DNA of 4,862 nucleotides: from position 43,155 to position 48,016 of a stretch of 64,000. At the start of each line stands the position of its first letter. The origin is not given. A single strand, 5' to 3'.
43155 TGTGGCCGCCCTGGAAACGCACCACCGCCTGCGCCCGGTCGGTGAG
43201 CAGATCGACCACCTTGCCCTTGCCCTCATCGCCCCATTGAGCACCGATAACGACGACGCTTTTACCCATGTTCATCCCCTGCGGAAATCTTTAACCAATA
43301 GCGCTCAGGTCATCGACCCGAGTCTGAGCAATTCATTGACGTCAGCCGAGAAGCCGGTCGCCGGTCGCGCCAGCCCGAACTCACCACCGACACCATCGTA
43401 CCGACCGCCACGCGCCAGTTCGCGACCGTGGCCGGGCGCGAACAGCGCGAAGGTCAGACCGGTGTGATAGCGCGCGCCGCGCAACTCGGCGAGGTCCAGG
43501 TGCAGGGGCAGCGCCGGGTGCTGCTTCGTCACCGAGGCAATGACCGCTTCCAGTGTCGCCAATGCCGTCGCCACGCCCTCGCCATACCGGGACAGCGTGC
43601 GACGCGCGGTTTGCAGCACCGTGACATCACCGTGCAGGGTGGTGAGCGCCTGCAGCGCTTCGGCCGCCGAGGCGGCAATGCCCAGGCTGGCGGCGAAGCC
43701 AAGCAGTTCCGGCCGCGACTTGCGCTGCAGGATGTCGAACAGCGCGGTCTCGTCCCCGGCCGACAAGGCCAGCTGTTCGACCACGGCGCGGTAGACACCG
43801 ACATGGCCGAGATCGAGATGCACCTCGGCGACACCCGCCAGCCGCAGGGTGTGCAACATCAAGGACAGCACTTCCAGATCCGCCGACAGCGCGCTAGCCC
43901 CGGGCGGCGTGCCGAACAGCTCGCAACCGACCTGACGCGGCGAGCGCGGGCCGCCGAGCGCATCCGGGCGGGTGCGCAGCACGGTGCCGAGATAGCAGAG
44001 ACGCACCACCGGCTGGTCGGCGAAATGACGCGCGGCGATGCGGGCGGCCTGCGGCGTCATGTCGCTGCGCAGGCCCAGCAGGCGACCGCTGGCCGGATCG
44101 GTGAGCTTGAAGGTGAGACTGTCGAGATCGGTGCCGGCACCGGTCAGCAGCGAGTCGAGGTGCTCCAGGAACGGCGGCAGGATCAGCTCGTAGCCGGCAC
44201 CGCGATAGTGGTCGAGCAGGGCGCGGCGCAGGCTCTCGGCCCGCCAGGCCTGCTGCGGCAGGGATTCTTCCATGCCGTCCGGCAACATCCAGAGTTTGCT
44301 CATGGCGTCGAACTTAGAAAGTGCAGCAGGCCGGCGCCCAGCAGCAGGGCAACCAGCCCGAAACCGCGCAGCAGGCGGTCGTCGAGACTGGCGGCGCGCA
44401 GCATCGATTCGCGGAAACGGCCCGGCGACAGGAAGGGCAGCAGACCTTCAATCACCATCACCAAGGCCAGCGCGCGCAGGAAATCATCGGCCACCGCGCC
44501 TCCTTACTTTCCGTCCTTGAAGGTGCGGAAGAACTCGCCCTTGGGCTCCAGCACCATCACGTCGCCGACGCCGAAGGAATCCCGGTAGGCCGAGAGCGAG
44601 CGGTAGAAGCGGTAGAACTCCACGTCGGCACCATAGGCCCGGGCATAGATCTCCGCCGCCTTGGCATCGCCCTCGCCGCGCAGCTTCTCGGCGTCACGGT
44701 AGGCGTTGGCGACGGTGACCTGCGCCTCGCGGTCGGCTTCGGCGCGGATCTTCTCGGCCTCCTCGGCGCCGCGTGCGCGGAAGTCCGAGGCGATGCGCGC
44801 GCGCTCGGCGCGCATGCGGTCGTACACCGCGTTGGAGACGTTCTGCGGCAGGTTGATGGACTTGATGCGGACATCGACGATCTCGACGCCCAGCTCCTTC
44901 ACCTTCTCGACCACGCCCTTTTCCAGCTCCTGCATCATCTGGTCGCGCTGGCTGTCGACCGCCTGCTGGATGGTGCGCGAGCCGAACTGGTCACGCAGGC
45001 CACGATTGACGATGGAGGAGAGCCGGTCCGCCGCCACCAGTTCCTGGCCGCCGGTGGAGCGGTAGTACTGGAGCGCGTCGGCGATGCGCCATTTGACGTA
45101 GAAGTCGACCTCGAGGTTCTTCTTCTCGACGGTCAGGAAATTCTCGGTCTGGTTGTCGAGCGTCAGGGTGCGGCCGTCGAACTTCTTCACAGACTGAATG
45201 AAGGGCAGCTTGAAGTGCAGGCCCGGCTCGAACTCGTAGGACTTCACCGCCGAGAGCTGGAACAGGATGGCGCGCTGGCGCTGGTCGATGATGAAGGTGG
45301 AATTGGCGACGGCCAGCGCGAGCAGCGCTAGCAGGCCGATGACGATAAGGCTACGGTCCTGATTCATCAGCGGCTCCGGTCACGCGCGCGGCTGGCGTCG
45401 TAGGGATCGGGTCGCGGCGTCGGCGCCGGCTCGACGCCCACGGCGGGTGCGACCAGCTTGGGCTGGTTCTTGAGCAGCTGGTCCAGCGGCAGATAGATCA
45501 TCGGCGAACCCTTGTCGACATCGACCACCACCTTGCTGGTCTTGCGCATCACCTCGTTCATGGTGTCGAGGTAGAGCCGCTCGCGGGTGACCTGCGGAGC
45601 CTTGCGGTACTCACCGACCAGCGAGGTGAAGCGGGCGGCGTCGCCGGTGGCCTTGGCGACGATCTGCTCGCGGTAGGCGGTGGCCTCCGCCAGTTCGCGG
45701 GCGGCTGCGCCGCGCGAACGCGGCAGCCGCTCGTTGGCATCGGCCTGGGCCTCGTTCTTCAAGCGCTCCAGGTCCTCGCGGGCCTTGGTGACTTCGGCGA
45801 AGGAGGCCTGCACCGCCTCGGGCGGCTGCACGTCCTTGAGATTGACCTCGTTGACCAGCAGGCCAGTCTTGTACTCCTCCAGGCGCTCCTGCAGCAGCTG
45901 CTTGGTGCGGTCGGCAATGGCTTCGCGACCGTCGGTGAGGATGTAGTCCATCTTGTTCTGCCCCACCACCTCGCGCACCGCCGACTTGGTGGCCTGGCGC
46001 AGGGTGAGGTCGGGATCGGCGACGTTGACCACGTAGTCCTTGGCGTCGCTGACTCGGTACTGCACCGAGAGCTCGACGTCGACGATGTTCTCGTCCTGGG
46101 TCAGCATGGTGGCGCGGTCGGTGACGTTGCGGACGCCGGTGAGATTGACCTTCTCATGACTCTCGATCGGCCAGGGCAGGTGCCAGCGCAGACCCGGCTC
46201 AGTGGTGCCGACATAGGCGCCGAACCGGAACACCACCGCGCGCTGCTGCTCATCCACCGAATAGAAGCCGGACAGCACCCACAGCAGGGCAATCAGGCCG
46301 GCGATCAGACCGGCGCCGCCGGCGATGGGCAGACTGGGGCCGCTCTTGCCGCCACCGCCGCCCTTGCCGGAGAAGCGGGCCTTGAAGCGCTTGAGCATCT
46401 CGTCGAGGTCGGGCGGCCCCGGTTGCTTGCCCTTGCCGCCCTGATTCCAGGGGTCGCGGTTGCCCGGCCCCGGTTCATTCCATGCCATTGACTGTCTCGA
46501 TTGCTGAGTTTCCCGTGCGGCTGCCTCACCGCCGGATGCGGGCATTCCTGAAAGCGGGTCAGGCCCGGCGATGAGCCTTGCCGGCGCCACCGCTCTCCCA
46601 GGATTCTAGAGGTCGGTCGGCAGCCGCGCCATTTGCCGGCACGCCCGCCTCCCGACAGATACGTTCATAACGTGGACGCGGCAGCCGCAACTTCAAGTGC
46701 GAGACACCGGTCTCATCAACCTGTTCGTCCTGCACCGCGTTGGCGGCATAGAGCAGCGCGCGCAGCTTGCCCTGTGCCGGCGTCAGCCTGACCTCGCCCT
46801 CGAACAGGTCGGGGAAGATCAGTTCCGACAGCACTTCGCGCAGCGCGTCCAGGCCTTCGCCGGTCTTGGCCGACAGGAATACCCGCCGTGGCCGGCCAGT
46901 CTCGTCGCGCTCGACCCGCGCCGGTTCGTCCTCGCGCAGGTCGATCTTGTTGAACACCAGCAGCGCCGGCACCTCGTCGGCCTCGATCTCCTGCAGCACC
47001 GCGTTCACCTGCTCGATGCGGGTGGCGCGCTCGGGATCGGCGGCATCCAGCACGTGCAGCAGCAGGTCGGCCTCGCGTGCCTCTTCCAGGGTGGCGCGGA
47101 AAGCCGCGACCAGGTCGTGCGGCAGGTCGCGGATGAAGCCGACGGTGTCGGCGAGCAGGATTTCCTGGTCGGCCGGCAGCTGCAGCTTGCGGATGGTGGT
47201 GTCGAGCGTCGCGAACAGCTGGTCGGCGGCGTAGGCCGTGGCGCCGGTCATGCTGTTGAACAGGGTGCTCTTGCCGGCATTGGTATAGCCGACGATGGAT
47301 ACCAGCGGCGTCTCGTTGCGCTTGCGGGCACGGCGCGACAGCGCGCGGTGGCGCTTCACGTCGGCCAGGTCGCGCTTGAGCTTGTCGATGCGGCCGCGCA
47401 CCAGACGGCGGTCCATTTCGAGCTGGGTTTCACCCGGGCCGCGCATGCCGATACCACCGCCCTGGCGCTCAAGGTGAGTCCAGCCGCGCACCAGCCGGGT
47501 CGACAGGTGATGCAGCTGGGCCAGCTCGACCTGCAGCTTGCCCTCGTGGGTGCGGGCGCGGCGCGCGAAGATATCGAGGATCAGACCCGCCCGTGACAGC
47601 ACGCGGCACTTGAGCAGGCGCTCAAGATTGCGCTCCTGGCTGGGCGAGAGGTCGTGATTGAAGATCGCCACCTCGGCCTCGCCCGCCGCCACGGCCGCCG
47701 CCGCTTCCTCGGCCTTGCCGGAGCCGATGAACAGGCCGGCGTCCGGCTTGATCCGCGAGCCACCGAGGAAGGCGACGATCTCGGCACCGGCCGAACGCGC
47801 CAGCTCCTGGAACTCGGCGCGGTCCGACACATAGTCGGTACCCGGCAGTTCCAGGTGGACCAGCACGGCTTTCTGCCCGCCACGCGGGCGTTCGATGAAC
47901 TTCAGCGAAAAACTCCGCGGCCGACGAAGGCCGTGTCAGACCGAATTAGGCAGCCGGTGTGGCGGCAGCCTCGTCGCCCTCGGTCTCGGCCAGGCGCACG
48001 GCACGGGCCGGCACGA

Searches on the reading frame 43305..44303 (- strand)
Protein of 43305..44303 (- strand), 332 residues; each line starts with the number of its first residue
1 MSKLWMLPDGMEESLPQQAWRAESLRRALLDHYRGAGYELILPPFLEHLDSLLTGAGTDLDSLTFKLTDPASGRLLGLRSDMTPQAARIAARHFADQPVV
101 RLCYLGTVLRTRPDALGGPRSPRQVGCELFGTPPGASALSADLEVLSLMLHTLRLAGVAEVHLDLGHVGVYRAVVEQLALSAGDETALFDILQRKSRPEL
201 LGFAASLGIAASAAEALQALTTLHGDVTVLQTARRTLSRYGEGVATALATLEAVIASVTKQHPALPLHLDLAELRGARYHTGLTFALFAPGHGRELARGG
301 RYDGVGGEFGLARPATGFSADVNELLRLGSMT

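Call 90: search_protein_families(library=pfam, proteins=[window:43305-44303:-], max_evalue=0.00001)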
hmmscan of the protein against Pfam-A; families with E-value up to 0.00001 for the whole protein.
window:43305-44303:- (332 aa): 1 family
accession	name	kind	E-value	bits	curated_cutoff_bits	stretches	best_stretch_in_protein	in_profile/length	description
PF13393.11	tRNA-synt_His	-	3.1e-106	355.5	25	1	10-325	1-308/308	Histidyl-tRNA synthetase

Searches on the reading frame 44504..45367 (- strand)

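Call 90: search_protein_families(library=pfam, proteins=[window:44504-45367:-], max_evalue=0.00001)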
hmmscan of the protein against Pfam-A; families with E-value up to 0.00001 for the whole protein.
window:44504-45367:- (287 aa): 1 family
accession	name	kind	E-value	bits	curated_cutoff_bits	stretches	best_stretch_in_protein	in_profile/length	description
PF01145.31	Band_7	-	2.3e-32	112.9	23.6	1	25-212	1-175/176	SPFH domain / Band 7 family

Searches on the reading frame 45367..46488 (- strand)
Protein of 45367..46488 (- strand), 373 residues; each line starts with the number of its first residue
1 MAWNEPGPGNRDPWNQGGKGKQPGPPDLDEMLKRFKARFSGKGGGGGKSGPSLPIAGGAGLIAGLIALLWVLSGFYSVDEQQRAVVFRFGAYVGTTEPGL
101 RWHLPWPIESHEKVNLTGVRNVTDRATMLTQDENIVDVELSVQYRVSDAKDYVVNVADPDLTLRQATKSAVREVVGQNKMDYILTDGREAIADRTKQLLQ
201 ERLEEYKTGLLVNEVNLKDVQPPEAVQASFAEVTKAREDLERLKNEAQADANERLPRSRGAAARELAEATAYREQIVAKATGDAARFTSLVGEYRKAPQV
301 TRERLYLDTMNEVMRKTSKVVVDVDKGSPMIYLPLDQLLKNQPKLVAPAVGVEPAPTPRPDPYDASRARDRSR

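Call 90: search_protein_families(library=pfam, proteins=[window:45367-46488:-], max_evalue=0.00001)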
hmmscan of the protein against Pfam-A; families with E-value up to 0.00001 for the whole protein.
window:45367-46488:- (373 aa): 2 families
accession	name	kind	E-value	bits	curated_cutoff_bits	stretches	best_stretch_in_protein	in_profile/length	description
PF01145.31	Band_7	-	7.7e-35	121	23.6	1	77-251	2-176/176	SPFH domain / Band 7 family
PF12221.13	HflK_N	-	7.4e-15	55.1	22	1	1-46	1-44/44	Bacterial membrane protein N terminal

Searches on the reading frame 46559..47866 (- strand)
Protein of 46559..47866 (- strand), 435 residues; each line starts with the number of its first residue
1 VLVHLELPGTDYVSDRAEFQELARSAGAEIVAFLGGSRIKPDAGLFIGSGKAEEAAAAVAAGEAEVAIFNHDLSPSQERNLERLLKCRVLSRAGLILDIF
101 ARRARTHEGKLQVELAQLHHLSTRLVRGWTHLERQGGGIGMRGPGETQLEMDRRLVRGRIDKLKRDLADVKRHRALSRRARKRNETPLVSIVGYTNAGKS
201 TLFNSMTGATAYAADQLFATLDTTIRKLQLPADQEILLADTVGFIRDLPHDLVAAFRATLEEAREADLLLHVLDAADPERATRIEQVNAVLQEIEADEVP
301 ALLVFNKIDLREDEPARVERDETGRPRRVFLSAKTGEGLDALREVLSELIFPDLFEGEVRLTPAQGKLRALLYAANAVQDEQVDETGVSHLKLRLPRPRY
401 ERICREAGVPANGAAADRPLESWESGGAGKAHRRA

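Call 84: search_protein_families(library=pfam, proteins=[window:46559-47866:-], max_evalue=0.00001)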
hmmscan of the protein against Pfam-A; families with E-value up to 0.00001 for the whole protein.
window:46559-47866:- (435 aa): 5 families
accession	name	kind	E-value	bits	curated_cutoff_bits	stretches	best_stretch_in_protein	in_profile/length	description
PF16360.10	GTP-bdg_M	-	1.3e-31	109.4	29.5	1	103-181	1-79/79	GTP-binding GTPase Middle Region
PF13167.11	GTP-bdg_N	-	4e-26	91.9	25.4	1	17-101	5-89/89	GTP-binding GTPase N-terminal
PF01926.29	MMR_HSR1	-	2e-22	79.8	21.9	1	189-307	2-113/113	50S ribosome-binding GTPase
PF03193.22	RsgA_GTPase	-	1.2e-08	35.4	30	0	281-348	36-106/174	RsgA GTPase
PF02421.24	FeoB_N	-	6.6e-08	32.7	27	1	189-342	3-152/156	Ferrous iron transport protein B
